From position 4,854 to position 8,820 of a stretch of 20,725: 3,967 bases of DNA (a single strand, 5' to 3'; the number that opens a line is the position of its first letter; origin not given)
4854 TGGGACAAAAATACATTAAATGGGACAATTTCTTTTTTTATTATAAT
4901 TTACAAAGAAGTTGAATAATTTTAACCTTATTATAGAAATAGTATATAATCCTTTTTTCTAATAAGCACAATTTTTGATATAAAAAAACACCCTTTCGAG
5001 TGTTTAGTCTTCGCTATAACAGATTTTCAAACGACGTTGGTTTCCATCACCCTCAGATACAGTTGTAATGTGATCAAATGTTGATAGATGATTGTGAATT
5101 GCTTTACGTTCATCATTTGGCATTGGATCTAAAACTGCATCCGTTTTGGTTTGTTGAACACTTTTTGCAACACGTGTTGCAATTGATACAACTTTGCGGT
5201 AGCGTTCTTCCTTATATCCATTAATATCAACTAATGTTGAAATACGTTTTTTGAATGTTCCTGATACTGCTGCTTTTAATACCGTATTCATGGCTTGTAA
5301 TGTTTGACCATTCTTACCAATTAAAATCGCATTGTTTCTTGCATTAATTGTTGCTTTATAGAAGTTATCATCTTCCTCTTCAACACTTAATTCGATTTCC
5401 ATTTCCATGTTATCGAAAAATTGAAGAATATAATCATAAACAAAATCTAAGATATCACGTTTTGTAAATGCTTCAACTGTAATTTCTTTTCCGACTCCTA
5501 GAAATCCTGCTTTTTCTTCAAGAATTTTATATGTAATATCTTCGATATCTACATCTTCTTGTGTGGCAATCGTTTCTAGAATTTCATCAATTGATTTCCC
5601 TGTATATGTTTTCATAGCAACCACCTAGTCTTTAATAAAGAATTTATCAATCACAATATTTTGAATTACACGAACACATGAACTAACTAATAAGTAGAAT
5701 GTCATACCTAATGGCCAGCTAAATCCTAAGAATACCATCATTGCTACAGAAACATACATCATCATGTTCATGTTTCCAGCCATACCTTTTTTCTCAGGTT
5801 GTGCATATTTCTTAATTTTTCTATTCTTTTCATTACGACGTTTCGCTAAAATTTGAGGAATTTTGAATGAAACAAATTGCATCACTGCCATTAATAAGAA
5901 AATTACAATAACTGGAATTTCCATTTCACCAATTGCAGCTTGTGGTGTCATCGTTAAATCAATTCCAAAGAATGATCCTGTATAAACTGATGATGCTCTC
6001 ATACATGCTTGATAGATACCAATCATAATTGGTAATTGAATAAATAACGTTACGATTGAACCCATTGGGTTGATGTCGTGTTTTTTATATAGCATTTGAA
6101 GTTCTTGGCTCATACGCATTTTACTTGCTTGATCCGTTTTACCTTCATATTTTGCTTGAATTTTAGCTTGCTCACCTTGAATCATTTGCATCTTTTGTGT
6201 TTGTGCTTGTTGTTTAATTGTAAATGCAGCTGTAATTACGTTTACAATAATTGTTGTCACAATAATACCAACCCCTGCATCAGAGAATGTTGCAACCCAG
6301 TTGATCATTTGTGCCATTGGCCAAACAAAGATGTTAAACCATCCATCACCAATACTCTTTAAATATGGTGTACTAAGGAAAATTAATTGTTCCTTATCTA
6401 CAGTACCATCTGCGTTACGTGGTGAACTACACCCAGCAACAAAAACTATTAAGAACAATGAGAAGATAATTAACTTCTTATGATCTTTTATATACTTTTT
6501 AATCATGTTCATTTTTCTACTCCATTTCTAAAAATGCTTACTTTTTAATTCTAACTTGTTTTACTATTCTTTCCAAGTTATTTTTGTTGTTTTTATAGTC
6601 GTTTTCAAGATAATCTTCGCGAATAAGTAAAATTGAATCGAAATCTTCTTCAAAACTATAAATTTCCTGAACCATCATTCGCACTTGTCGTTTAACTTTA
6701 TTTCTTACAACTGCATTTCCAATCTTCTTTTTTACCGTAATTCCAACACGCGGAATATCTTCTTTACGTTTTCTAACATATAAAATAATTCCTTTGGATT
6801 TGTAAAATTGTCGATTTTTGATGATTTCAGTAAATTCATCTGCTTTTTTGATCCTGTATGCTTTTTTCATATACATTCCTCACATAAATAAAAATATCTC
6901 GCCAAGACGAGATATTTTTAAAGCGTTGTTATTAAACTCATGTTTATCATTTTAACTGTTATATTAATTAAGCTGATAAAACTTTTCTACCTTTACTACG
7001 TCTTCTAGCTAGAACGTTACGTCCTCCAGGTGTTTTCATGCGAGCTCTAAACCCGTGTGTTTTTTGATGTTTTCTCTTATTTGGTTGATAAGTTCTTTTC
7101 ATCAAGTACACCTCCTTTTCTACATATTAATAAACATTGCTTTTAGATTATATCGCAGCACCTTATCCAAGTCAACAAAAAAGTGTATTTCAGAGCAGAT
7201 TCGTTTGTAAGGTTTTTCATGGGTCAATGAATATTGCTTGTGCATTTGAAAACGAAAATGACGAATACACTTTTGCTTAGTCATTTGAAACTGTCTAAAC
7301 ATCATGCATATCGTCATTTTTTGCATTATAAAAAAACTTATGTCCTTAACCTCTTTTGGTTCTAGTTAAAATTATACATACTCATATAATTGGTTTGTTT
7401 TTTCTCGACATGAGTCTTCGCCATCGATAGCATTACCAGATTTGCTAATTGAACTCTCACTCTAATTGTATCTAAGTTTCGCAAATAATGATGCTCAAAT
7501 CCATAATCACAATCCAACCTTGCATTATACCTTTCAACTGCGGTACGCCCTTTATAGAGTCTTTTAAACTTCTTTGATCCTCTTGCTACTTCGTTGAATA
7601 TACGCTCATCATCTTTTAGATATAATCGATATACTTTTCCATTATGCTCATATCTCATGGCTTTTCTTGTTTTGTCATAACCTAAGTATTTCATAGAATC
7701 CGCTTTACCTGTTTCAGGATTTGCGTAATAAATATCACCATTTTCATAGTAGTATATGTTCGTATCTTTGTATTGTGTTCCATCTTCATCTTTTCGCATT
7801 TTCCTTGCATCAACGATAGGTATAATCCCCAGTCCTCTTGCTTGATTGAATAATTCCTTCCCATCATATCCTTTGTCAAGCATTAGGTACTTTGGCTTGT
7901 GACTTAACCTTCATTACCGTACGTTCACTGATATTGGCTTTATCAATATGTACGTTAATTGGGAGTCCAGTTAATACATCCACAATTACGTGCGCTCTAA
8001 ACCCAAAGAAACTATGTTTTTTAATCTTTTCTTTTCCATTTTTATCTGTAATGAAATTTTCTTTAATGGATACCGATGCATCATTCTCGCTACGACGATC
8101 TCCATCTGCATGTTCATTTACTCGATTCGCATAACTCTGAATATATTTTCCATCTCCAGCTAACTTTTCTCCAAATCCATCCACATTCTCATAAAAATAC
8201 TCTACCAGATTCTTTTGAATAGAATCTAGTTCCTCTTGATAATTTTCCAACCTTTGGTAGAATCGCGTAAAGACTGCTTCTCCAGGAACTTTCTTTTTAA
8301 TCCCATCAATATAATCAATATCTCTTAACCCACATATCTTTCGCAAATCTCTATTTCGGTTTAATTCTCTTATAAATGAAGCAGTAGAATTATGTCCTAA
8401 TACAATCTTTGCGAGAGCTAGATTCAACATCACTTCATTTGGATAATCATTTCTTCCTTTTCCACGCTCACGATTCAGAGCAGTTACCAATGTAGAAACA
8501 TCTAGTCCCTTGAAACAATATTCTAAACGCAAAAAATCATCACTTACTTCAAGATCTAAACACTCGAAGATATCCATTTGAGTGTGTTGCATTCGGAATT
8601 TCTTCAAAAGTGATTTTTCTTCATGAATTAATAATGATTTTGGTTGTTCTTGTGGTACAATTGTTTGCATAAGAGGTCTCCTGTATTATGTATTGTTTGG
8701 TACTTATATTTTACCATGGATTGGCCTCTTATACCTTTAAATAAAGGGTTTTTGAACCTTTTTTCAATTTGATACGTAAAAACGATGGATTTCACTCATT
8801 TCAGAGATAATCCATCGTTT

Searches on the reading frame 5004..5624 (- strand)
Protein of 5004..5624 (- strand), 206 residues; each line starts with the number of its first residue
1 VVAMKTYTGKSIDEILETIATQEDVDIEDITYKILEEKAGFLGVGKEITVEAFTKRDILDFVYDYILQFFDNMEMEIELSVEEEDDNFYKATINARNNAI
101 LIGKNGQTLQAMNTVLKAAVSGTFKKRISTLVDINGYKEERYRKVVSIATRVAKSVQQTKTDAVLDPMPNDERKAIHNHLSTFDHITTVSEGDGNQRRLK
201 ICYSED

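Call 54: search_protein_families(library=pfam, proteins=[window:5004-5624:-], max_evalue=0.001)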
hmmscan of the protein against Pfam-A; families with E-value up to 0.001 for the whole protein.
window:5004-5624:- (206 aa): 3 families
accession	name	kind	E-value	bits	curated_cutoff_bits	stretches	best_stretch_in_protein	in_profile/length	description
PF01424.28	R3H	-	1.9e-13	50.6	26.8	1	146-202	4-59/60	R3H domain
PF13083.13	KH_KhpA-B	-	1.3e-10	41.4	32.1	1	60-123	2-65/73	KhpA/KhpB, KH domain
PF14804.11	Jag_N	-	2.5e-05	25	25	1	7-51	1-47/50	Jag N-terminus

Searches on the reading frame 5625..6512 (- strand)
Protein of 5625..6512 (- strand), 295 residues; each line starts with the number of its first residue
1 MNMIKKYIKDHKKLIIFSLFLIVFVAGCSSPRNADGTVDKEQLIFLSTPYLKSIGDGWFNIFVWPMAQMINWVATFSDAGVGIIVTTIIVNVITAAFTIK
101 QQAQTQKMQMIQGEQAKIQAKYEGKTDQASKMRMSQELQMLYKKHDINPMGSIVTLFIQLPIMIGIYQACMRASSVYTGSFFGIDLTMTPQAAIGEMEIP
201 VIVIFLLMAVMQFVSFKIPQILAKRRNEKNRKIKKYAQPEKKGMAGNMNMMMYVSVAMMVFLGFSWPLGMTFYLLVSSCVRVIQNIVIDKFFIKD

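Call 54: search_protein_families(library=pfam, proteins=[window:5625-6512:-], max_evalue=0.001)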
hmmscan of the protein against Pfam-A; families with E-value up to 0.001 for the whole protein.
window:5625-6512:- (295 aa): 1 family
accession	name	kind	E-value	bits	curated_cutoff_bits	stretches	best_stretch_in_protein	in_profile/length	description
PF02096.25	60KD_IMP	-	1.9e-34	119.5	35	1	80-289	2-162/163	60Kd inner membrane protein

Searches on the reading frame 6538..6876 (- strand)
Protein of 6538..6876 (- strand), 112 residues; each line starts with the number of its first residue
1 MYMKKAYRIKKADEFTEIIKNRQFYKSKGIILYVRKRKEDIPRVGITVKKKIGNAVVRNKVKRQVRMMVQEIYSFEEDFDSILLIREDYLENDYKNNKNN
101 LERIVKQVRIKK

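Call 54: search_protein_families(library=pfam, proteins=[window:6538-6876:-], max_evalue=0.001)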
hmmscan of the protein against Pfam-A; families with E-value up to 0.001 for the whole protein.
window:6538-6876:- (112 aa): 1 family
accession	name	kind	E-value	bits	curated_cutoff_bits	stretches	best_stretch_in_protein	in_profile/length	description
PF00825.24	Ribonuclease_P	-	9.3e-24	84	22.3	1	3-108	1-108/109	Ribonuclease P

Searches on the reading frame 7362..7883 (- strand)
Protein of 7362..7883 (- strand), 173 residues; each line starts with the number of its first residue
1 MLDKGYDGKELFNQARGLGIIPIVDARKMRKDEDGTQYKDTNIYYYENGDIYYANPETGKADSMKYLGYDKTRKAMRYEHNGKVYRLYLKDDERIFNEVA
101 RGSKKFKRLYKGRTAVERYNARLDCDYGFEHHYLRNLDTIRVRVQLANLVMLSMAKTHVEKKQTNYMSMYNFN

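Call 54: search_protein_families(library=pfam, proteins=[window:7362-7883:-], max_evalue=0.001)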
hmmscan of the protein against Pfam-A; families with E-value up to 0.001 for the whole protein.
window:7362-7883:- (173 aa): 1 family
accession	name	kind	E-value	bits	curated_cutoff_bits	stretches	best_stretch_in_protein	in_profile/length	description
PF01609.27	DDE_Tnp_1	-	2.6e-09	37.6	23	1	3-150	83-197/200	Transposase DDE domain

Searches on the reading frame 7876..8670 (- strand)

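Call 54: search_protein_families(library=pfam, proteins=[window:7876-8670:-], max_evalue=0.001)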
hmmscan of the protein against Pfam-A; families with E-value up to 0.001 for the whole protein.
window:7876-8670:- (264 aa): 2 families
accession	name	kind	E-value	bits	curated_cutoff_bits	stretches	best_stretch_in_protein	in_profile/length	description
PF05598.16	DUF772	-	1.5e-09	38.1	23.1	1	72-147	1-69/74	Transposase domain (DUF772)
PF01609.27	DDE_Tnp_1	-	1.1e-05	25.8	23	1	213-254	26-66/200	Transposase DDE domain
